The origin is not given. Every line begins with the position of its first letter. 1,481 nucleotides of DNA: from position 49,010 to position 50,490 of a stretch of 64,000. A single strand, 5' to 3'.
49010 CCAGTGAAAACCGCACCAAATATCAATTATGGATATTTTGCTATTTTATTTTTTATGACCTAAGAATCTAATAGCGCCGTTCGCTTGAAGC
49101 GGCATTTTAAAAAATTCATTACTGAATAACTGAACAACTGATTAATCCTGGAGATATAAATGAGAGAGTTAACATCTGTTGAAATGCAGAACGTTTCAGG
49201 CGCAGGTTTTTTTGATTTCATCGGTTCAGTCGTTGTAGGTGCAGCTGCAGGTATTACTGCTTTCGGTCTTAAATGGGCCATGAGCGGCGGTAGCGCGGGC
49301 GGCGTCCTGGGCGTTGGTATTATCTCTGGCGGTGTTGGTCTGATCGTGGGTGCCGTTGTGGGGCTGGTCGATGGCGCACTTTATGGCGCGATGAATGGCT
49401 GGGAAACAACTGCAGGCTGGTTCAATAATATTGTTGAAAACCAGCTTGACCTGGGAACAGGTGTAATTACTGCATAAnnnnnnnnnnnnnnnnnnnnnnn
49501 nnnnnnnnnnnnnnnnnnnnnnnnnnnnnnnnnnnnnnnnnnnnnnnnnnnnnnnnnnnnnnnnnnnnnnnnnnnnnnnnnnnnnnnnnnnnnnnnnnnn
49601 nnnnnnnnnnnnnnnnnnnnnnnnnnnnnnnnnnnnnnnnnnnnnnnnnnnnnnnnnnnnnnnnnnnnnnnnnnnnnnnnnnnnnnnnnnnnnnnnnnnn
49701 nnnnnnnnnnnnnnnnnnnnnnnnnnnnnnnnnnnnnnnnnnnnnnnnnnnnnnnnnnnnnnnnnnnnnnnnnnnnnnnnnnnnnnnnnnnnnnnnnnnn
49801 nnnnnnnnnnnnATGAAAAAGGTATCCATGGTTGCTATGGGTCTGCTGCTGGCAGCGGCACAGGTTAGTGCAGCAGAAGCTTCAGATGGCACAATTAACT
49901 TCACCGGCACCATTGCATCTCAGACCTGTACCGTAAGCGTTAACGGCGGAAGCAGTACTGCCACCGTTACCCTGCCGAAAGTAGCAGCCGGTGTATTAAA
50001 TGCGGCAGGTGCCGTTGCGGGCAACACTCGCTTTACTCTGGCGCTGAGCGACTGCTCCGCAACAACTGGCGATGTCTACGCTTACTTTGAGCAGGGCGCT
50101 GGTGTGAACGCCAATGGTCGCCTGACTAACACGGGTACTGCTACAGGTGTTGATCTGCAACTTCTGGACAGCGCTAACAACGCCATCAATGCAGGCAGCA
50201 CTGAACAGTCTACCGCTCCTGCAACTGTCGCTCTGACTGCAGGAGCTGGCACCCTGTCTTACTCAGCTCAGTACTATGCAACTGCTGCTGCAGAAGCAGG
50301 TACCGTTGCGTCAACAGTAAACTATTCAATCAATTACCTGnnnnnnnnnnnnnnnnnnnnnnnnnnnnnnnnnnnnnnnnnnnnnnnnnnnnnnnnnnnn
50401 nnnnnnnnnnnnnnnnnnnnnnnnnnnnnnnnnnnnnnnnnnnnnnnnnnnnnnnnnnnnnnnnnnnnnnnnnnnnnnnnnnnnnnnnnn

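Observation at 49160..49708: Two tandem double-glycine-leader peptides (microcin-like) with no adjacent immunity gene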

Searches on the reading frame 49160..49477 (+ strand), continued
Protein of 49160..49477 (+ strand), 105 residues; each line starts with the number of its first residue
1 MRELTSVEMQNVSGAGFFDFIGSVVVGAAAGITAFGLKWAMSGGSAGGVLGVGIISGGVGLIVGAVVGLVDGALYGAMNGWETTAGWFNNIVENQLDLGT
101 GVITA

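Call 83: find_encoding_contigs(protein=P0210, flank=10000, max_places=1)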
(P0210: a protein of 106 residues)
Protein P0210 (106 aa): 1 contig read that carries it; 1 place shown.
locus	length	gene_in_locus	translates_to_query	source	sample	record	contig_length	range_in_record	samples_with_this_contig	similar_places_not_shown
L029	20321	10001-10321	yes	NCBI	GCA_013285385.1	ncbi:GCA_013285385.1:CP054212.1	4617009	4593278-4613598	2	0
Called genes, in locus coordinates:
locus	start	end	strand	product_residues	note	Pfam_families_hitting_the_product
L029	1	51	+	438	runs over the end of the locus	PF00083:Sugar_tr, PF07690:MFS_1, PF00083:Sugar_tr (weak), PF07690:MFS_1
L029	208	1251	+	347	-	PF12849:PBP_like_2, PF12727:PBP_like (faint)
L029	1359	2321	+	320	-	PF00528:BPD_transp_1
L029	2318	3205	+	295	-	PF00528:BPD_transp_1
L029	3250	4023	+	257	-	PF02463:SMC_N, PF00005:ABC_tran, PF13304:AAA_21 (faint)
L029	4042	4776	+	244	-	PF01895:PhoU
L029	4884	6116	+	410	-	PF00083:Sugar_tr, PF07690:MFS_1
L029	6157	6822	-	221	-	PF00702:Hydrolase, PF13419:HAD_2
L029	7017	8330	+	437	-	PF00860:Xan_ur_permease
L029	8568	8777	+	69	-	-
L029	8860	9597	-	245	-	-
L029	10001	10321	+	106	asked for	PF19180:DUF5862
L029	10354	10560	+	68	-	-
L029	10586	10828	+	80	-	-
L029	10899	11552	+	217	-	PF16970:FimA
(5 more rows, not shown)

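Call 84: find_encoding_contigs(protein=P0212, flank=10000, max_places=1)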
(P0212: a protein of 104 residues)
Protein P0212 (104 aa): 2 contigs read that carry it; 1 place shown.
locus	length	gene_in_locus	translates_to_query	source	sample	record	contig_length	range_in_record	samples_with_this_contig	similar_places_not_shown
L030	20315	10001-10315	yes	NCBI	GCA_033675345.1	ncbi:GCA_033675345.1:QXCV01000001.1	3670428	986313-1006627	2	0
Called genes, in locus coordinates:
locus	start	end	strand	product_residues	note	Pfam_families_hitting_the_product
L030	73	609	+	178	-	PF03748:FliL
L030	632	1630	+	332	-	PF02154:FliM, PF01052:FliMN_C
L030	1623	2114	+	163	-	PF28396:SepQ_C (weak), PF01052:FliMN_C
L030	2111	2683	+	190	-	PF04347:FliO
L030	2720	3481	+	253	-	PF00813:FliP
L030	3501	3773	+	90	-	PF01313:Bac_export_3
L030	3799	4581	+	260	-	PF01311:Bac_export_1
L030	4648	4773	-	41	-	-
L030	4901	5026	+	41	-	-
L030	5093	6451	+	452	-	PF02321:OEP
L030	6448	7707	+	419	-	PF25919:BSH_CusB (faint), PF25973:BSH_CzcB (faint), PF26002:Beta-barrel_AprE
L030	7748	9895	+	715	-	PF03412:Peptidase_C39, PF00664:ABC_membrane, PF00005:ABC_tran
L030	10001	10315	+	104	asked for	-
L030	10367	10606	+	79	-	-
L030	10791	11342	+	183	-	PF00419:Fimbrial, PF16970:FimA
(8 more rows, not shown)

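Call 99: search_protein_families(library=pfam, alignment_id=A5, max_evalue=0.01)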
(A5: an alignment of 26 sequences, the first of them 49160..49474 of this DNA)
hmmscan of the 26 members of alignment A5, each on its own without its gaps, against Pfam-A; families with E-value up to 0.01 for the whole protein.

A. member 1, window:49160-49474:+ (105 aa): 0 families

B. families by the number of members that match (of 26 scanned): 4 families
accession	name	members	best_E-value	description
PF19180.5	DUF5862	19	6.7e-09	Family of unknown function (DUF5862)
PF17508.7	MccV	6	0.00063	Microcin V bacteriocin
PF10439.15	Bacteriocin_IIc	2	0.0003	Bacteriocin class II with double-glycine leader peptide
PF05818.17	TraT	2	0.00065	Enterobacterial TraT complement resistance protein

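Call 100: search_solved_structures(query=A5, max_evalue=1)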
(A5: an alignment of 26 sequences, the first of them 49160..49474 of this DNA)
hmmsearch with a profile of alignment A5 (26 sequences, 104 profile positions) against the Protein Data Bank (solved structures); distinct sequences matched with E-value up to 1: 3.
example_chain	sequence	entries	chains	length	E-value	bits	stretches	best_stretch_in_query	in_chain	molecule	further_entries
9kqb_N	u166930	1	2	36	0.43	13.8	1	39-66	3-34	Photosystem II reaction center protein Psb36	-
9fsm_A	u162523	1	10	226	0.47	13.7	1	27-84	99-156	TraT complement resistance protein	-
2kxa_A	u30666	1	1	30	0.62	13.3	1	62-82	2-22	Haemagglutinin HA2 CHAIN PEPTIDE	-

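Call 105: find_encoding_contigs(protein=P0228, flank=10000, max_places=1)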
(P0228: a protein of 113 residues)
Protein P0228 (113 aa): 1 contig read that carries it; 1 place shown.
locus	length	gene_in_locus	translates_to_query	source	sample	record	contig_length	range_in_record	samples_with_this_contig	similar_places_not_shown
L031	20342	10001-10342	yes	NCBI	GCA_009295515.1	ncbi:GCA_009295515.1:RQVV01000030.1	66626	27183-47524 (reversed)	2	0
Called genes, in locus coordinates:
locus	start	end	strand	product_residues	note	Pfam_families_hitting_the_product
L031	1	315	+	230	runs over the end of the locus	PF05209:MinC_N, PF03775:MinC_C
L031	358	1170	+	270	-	PF00142:Fer4_NifH (faint), PF01656:CbiA, PF02374:ArsA_ATPase, PF09140:MipZ, PF10609:ParA, PF13614:AAA_31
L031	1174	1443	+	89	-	PF03776:MinE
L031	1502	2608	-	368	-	PF01612:DNA_pol_A_exo1, PF00570:HRDC, PF21293:RNAseD_HRDC_C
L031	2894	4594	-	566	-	PF00501:AMP-binding, PF13193:AMP-binding_C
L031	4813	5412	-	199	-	PF03843:Slp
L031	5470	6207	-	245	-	PF00814:TsaD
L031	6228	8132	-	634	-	PF04851:ResIII (faint), PF00270:DEAD (weak), PF13307:Helicase_C_2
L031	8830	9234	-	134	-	-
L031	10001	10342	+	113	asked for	PF19180:DUF5862 (faint)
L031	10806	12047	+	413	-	PF04069:OpuAC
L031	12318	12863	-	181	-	PF02613:Nitrate_red_del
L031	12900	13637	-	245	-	PF02811:PHP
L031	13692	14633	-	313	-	PF02826:2-Hacid_dh_C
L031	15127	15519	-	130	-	-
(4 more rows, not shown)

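Call 106: find_encoding_contigs(protein=P0233, flank=10000, max_places=1)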
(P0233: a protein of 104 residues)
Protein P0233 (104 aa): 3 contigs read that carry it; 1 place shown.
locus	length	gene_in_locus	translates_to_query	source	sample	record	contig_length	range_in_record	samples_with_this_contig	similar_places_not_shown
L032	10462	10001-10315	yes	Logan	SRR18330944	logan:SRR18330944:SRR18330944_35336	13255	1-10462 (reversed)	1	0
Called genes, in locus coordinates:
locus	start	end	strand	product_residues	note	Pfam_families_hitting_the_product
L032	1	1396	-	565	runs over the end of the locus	PF00691:OmpA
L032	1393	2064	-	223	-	PF09850:DotU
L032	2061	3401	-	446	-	PF05936:T6SS_VasE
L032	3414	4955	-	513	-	PF05943:VipB, PF18945:VipB_2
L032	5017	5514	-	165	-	PF05591:T6SS_VipA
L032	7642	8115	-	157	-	PF27292:YqeJ_C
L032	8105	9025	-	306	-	PF00486:Trans_reg_C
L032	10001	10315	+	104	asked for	-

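Call 115: find_encoding_contigs(protein=P0218, flank=10000, max_places=1)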
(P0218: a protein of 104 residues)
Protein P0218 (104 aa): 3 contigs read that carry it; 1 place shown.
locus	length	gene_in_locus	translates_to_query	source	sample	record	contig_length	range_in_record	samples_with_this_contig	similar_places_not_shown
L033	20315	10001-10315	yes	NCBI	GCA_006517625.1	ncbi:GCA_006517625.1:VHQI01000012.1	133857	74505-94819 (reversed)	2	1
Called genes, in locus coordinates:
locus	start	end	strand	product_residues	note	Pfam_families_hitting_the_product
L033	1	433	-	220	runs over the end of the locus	PF00702:Hydrolase, PF13419:HAD_2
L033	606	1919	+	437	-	PF00860:Xan_ur_permease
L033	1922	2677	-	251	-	PF01648:ACPS (weak)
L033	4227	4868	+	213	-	PF00072:Response_reg (weak), PF00196:GerE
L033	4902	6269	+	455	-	PF02321:OEP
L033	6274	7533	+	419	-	PF00364:Biotin_lipoyl (faint), PF25997:BSH_YhbJ (faint), PF25917:BSH_RND, PF25973:BSH_CzcB, PF25984:BSH_YknX (faint), PF25919:BSH_CusB (weak), PF26002:Beta-barrel_AprE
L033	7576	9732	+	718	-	PF03412:Peptidase_C39, PF00664:ABC_membrane, PF00005:ABC_tran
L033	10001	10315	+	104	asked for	-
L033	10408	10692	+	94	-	-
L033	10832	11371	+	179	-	PF00419:Fimbrial, PF16970:FimA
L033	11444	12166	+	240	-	PF00345:PapD_N, PF02753:PapD_C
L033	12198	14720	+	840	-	PF13954:PapC_N, PF00577:Usher, PF13953:PapC_C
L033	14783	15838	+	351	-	PF00419:Fimbrial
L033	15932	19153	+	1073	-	PF03212:Pertactin (weak), PF18883:AC_1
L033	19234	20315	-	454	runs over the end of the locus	PF10396:TrmE_N, PF12631:MnmE_helical, PF01926:MMR_HSR1, PF02421:FeoB_N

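Call 116: find_encoding_contigs(protein=P0225, flank=10000, max_places=1)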
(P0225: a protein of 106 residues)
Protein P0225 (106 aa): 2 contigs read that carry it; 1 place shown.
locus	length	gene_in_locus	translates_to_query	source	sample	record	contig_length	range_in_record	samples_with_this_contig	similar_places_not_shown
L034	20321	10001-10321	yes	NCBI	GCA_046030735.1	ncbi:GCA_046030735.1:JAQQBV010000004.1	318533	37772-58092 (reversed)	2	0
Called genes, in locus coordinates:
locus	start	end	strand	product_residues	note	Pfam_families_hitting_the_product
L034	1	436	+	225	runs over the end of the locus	PF01810:LysE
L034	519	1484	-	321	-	PF00291:PALP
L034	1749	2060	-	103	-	-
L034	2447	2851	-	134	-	-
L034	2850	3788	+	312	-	PF01488:Shikimate_DH (weak), PF03446:NAD_binding_2 (faint), PF03807:F420_oxidored, PF10727:Rossmann-like, PF10728:DUF2520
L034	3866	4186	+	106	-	PF07110:EthD (weak)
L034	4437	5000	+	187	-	PF02325:CCB3_YggT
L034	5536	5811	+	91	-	-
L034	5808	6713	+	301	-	PF25994:HH_AprE (weak), PF26002:Beta-barrel_AprE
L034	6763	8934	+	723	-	PF03412:Peptidase_C39, PF00664:ABC_membrane, PF00005:ABC_tran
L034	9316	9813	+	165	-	PF00376:MerR, PF13411:MerR_1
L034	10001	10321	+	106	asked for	-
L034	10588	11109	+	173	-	PF00419:Fimbrial, PF16970:FimA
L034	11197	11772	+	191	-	PF00345:PapD_N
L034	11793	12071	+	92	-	PF13954:PapC_N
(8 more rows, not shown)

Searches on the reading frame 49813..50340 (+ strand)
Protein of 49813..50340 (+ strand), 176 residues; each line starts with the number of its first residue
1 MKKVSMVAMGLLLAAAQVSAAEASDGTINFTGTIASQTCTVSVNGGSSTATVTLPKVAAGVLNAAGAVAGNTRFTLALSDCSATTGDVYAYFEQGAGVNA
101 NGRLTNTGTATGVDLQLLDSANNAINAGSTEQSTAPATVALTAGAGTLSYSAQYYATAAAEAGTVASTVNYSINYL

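Call 90: search_solved_structures(query=window:49813-50340:+, max_evalue=0.0001)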
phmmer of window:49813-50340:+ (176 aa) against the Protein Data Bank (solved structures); distinct sequences matched with E-value up to 0.0001: 27.
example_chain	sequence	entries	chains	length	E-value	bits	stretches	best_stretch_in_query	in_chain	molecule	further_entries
10ss_a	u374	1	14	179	6.1e-29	104.2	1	1-175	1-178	Ferrous iron transporter B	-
5n2b_A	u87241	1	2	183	6.3e-12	49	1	22-174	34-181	Putative fimbrial subunit type 1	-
6erj_B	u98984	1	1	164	1.2e-10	44.8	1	21-162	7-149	Type-1 fimbrial protein, a chain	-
6erj_A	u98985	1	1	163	1.4e-10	44.7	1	22-162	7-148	Type-1 fimbrial protein, a chain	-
5lp9_A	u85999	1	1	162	9.9e-10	41.9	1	23-175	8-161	Major type 1 subunit fimbrin (Pilin)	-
6y7s_A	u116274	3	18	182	1.9e-08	37.8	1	6-175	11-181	Type-1 fimbrial protein, A chain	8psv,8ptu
9me4_G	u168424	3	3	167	2.5e-08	37.4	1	9-132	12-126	Protein FimG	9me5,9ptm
6e14_G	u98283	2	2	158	3.8e-08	36.8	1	12-132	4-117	Protein FimG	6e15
2n7h_A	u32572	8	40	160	1.2e-07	35.2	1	20-175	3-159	FimA | Type-1 fimbrial protein, A chain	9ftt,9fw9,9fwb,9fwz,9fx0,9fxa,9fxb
2m5g_A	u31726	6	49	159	1.9e-07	34.5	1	21-175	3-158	Type-1 fimbrial protein, A chain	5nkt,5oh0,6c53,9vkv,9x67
2jty_A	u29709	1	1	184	3.8e-07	33.5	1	21-175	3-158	Type-1 fimbrial protein, A chain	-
3jwn_G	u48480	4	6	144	6.7e-07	32.7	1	25-132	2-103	Protein fimG | FimG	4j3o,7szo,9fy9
9iug_A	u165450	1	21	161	8.8e-07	32.4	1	23-175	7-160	FimA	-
6e14_F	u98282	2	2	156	1.7e-06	31.4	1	23-175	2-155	Protein FimF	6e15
4j3o_F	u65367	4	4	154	5.3e-06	29.8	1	25-175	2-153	Protein FimF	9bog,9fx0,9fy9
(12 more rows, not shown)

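Call 91: search_protein_families(library=ncbifam, proteins=[window:49813-50340:+], max_evalue=0.00001)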
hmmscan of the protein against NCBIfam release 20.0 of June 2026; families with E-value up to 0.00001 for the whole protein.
window:49813-50340:+ (176 aa): 15 families
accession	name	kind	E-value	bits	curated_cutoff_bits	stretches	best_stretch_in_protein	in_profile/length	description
NF011734.0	PRK15187.1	equivalog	1.2e-17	64.1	247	1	4-175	10-179/180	fimbrial protein BcfA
NF052362.1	FimF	equivalog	2e-16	60.1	200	1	6-175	5-174/175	type 1 fimbrial adaptor subunit FimF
NF011756.0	PRK15209.1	equivalog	7e-16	58.2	221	1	1-175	1-173/174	long polar fimbrial major subunit LpfA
NF052363.1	FimG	equivalog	5e-14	52.3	220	1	1-135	1-129/166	type 1 fimbrial minor subunit FimG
NF011828.0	PRK15300.1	equivalog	1.1e-12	48.2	229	1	7-175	10-178/179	fimbrial protein StiA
NF011835.0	PRK15307.1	equivalog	2.1e-12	47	259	1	2-175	4-200/201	major fimbrial protein StkA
NF052361.1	FimI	equivalog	2.1e-11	43.8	300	1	11-169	14-171/179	type 1 fimbrial minor subunit FimI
NF011741.1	PRK15194.1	equivalog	1.7e-10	41.2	140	1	6-165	9-174/185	type 1 fimbrial major subunit FimA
NF011737.0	PRK15190.1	equivalog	1.2e-08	34.9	240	1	3-171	5-175/181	fimbrial protein BcfE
NF011752.0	PRK15205.1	equivalog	2.7e-08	33.9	169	1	9-175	11-175/176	long polar fimbrial protein LpfE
NF011817.0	PRK15289.1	equivalog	4e-08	33.2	203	1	4-104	3-102/190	chaperone-usher fimbrial major subunit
NF011757.0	PRK15210.1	equivalog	8.3e-08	32.6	241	1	17-176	26-194/194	fimbrial protein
NF007276.0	PRK09733.1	equivalog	6.4e-07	29.3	189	1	4-175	6-182/183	fimbrial-like protein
NF011794.0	PRK15262.1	equivalog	3.3e-06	26.8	132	1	6-101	11-112/200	fimbrial-like protein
NF007402.0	PRK09934.1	equivalog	3.5e-06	26.9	168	1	2-175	2-170/171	fimbria assembly protein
